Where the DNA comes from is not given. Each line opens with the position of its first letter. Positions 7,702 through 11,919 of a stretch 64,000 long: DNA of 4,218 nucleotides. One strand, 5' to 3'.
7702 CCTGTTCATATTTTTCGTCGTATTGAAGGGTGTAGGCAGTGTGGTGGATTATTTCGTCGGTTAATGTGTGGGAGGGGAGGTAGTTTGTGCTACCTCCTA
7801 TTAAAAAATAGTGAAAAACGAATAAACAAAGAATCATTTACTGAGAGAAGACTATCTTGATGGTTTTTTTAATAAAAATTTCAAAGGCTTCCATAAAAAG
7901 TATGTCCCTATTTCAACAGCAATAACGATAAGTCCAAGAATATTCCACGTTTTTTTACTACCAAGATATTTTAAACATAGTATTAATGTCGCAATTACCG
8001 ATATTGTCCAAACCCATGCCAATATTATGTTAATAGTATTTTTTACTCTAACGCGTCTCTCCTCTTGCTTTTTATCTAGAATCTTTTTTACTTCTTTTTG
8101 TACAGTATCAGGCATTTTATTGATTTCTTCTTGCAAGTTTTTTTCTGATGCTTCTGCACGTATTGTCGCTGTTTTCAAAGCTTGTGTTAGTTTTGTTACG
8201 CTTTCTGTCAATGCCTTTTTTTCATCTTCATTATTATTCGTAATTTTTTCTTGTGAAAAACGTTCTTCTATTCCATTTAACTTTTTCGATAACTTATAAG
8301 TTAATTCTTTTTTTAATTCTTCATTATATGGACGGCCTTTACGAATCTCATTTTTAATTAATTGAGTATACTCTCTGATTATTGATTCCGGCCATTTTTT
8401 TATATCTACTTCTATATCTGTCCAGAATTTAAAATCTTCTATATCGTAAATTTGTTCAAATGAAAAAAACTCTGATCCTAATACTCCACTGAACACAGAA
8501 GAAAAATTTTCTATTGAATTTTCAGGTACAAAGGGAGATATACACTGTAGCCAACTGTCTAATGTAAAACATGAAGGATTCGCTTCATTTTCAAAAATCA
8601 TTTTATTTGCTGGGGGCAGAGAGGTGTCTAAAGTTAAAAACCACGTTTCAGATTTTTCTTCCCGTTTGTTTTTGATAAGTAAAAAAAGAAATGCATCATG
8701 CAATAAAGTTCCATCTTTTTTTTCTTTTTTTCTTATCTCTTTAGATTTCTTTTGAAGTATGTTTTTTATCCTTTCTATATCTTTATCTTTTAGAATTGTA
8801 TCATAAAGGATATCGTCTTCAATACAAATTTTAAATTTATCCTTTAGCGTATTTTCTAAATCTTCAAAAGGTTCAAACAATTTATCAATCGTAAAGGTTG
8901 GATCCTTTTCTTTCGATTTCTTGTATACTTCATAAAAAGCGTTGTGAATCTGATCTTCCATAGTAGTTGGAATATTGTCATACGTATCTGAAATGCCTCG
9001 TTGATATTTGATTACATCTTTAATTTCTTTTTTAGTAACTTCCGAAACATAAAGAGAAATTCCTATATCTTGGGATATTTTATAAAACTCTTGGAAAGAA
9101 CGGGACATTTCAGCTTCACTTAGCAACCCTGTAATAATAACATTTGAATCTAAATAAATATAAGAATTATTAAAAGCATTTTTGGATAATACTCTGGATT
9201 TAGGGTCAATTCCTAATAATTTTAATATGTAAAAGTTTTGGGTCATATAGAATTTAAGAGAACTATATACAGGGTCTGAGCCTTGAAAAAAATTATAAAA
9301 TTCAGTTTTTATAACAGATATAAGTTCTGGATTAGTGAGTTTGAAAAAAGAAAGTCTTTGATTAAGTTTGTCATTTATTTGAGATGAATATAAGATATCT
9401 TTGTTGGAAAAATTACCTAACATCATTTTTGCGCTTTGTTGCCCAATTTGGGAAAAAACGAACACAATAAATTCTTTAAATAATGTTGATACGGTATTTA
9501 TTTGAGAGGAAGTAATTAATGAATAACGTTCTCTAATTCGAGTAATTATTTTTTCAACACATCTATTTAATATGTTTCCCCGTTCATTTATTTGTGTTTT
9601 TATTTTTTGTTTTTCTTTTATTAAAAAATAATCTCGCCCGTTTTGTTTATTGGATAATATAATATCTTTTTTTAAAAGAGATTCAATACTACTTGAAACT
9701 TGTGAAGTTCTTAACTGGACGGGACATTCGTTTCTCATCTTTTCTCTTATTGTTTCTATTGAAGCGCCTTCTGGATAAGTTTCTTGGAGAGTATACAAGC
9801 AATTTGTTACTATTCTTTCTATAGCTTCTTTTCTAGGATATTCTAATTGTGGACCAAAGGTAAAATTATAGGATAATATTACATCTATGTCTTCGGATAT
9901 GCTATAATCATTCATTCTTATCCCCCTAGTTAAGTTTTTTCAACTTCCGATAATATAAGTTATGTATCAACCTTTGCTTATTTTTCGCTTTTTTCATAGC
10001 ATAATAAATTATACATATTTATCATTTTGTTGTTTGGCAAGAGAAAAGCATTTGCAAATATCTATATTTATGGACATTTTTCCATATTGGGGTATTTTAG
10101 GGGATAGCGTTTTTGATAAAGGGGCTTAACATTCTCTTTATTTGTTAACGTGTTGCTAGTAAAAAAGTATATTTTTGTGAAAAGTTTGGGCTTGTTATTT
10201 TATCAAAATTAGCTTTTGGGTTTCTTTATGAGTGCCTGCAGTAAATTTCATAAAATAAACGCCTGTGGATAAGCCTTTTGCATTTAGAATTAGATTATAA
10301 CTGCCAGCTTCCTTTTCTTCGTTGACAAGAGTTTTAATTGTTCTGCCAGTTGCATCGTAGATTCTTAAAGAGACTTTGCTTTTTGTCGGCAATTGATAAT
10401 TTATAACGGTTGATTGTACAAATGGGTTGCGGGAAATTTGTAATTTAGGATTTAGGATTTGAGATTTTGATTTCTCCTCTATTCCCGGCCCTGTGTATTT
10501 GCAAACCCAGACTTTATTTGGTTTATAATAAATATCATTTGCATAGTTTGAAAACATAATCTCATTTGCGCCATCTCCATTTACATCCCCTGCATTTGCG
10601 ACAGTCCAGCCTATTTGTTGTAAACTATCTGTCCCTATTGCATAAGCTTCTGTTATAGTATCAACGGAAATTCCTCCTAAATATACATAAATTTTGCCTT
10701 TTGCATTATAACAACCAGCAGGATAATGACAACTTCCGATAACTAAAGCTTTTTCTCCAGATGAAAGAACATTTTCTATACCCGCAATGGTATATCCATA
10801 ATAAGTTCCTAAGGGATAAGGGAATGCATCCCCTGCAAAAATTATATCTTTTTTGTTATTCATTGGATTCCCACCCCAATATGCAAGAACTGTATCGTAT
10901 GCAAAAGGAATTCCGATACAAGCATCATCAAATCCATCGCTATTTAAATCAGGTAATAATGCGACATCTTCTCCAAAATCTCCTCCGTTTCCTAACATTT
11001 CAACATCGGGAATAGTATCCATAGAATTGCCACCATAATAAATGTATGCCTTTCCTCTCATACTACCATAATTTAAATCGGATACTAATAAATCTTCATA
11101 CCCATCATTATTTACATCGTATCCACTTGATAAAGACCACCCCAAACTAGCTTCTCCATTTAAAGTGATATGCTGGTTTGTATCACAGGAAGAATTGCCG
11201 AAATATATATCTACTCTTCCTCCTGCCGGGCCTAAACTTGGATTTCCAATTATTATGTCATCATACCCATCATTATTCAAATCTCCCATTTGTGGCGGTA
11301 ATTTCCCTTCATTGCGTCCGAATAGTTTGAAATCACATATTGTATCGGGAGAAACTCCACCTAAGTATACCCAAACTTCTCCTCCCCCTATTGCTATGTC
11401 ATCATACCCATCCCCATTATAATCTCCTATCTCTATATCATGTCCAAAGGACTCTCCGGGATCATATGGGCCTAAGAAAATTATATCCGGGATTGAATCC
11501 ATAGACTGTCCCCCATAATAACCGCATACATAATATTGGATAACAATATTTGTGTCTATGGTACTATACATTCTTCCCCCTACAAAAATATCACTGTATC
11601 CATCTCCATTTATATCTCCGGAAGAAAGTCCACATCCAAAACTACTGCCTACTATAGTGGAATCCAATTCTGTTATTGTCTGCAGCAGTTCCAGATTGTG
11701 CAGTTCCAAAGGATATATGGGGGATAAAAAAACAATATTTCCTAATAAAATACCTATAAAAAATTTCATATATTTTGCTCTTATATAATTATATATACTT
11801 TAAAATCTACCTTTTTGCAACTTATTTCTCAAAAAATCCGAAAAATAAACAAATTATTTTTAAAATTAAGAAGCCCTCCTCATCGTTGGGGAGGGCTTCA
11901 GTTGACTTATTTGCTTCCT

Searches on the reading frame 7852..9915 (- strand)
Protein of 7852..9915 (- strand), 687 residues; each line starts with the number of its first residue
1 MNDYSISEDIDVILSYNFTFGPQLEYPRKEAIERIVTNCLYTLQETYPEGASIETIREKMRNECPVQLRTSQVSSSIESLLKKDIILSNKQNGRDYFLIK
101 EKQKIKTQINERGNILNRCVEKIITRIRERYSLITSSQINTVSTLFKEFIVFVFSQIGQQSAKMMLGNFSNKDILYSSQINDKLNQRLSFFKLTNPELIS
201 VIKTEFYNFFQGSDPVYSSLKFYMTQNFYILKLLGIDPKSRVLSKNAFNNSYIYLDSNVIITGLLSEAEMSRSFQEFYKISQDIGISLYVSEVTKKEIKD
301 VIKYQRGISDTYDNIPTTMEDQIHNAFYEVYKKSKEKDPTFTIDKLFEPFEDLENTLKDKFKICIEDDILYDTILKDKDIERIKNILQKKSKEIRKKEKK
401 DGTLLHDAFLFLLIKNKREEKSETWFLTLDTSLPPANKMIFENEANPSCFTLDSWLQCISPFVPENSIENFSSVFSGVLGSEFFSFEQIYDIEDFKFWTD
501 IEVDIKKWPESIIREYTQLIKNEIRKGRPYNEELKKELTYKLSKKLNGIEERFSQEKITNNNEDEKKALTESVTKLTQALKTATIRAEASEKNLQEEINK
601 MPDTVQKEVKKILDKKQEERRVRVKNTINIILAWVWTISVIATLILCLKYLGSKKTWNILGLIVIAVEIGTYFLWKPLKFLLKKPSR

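Call 36: search_protein_families(library=ncbifam, proteins=[window:7852-9915:-], max_evalue=0.00001)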
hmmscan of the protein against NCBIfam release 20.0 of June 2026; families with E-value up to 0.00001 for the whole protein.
window:7852-9915:- (687 aa): 0 families

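Call 89: search_protein_families(library=ncbifam, proteins=[window:7852-9915:-], max_evalue=0.1)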
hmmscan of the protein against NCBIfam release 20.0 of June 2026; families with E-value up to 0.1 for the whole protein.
window:7852-9915:- (687 aa): 1 family
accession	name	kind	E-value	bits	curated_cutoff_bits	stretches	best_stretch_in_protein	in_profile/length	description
TIGR01226.1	phe_am_lyase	equivalog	0.084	11.2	519.15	0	503-626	498-617/680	phenylalanine ammonia-lyase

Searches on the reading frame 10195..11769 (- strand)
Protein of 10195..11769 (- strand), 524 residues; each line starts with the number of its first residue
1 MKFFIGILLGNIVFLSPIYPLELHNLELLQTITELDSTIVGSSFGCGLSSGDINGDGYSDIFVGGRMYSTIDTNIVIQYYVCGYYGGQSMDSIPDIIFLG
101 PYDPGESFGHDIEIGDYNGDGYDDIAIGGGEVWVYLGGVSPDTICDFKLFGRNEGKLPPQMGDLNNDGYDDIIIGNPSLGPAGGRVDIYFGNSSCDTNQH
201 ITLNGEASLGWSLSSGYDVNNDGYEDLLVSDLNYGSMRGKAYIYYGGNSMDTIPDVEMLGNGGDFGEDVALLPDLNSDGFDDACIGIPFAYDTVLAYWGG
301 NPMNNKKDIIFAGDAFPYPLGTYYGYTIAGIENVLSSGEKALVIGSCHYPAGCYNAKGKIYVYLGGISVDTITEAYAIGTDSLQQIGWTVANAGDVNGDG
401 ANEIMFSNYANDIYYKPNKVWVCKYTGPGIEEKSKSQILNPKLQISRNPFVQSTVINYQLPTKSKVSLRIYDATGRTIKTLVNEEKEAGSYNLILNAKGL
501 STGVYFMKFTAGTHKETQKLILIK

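Call 11: search_protein_families(library=pfam, proteins=[window:10195-11769:-], max_evalue=10)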
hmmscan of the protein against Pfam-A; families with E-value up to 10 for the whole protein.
window:10195-11769:- (524 aa): 4 families
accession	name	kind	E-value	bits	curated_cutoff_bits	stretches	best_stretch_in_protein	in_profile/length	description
PF01839.29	FG-GAP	-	5.6e-27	93.6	22.1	6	162-188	8-36/37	FG-GAP repeat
PF13517.12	FG-GAP_3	-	1.1e-13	52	26.9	7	163-229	1-61/61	FG-GAP-like repeat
PF18962.6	Por_Secre_tail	-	6.4e-10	39.6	27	1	448-521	4-74/75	Secretion system C-terminal sorting domain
PF13860.13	FlgD_ig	-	0.0014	19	27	1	456-508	14-72/79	FlgD Ig-like domain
